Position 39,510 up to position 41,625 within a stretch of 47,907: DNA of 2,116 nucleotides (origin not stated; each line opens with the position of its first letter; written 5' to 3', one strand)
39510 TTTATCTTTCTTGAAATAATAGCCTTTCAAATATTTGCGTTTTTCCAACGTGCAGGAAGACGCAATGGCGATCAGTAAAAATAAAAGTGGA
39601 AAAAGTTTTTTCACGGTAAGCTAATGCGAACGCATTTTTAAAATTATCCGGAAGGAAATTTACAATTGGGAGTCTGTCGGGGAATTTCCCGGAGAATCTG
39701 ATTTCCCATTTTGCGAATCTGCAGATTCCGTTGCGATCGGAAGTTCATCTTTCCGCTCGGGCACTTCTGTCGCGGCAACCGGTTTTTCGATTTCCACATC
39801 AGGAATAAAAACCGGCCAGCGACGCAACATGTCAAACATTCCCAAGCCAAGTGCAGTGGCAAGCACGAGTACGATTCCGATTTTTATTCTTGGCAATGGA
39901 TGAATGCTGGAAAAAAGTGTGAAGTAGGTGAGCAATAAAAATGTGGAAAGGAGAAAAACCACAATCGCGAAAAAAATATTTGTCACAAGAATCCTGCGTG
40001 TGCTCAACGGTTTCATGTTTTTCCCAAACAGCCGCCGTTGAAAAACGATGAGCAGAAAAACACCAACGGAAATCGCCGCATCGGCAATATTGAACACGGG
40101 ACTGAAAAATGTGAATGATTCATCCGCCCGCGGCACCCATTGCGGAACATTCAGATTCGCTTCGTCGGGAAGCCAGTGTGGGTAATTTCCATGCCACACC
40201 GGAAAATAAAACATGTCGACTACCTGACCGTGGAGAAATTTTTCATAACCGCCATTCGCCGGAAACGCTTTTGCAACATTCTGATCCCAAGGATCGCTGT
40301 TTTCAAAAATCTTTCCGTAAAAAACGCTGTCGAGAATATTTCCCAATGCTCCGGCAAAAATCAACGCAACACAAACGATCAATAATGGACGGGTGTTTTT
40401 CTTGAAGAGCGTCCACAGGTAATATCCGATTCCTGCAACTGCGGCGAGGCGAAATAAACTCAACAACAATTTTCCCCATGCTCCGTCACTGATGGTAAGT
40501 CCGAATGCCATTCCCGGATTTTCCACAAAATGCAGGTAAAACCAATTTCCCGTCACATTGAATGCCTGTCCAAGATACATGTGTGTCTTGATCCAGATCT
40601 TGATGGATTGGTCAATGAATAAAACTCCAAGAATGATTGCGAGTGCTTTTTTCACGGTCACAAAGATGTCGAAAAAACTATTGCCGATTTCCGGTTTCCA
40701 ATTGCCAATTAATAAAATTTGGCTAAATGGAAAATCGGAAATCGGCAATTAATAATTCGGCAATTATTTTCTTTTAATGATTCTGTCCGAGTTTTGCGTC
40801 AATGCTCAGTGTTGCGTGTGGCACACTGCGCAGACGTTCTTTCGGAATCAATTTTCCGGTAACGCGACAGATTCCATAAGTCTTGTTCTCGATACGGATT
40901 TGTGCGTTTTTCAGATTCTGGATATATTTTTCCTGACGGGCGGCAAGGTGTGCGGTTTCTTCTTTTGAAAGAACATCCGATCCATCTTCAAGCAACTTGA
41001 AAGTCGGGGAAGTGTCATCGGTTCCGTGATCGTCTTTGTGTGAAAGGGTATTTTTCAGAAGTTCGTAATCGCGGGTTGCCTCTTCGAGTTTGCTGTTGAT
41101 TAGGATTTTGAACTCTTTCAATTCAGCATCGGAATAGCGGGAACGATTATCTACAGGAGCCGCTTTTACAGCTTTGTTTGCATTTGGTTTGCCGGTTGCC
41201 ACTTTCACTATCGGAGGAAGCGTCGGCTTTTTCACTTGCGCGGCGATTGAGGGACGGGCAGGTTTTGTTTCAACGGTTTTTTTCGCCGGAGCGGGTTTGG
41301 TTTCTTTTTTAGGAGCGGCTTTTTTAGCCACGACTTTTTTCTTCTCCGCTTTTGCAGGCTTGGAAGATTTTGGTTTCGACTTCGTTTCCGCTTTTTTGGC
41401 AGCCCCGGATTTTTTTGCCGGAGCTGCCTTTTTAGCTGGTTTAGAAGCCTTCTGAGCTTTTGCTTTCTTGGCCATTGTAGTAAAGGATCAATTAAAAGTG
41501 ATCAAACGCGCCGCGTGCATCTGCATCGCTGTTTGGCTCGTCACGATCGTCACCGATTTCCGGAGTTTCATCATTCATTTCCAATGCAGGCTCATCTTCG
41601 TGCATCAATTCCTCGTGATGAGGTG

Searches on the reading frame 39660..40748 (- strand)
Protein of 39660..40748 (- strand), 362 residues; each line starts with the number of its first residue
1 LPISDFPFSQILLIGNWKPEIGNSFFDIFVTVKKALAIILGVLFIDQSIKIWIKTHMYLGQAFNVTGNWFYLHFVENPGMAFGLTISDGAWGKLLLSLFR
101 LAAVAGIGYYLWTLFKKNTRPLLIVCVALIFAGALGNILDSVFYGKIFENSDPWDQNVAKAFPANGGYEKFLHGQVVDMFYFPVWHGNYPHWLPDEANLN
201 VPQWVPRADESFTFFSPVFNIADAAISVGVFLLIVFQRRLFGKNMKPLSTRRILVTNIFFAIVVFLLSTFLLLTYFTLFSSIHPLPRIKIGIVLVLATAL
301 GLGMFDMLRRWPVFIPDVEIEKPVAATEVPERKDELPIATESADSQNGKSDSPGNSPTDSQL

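Call 46: search_protein_families(library=pfam, proteins=[window:39660-40748:-], max_evalue=0.001)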
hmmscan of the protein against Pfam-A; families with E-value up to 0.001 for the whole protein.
window:39660-40748:- (362 aa): 1 family
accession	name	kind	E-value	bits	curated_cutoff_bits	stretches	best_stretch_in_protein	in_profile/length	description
PF01252.23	Peptidase_A8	-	4.2e-35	121.5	25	1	38-235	1-138/142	Signal peptidase (SPase) II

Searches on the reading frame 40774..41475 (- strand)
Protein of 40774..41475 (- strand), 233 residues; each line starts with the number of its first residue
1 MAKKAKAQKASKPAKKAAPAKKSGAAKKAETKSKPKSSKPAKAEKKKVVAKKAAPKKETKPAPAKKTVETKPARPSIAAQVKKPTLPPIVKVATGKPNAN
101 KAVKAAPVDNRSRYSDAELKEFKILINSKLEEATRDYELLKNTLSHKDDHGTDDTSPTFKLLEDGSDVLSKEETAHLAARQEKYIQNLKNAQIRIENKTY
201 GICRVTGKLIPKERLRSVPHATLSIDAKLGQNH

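Call 46: search_protein_families(library=pfam, proteins=[window:40774-41475:-], max_evalue=0.001)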
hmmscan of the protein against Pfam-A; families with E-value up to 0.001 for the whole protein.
window:40774-41475:- (233 aa): 1 family
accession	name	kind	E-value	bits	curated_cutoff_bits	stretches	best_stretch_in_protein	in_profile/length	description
PF01258.23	zf-dskA_traR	-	2.1e-07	31.2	24.9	1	199-227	2-30/36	Prokaryotic dksA/traR C4-type zinc finger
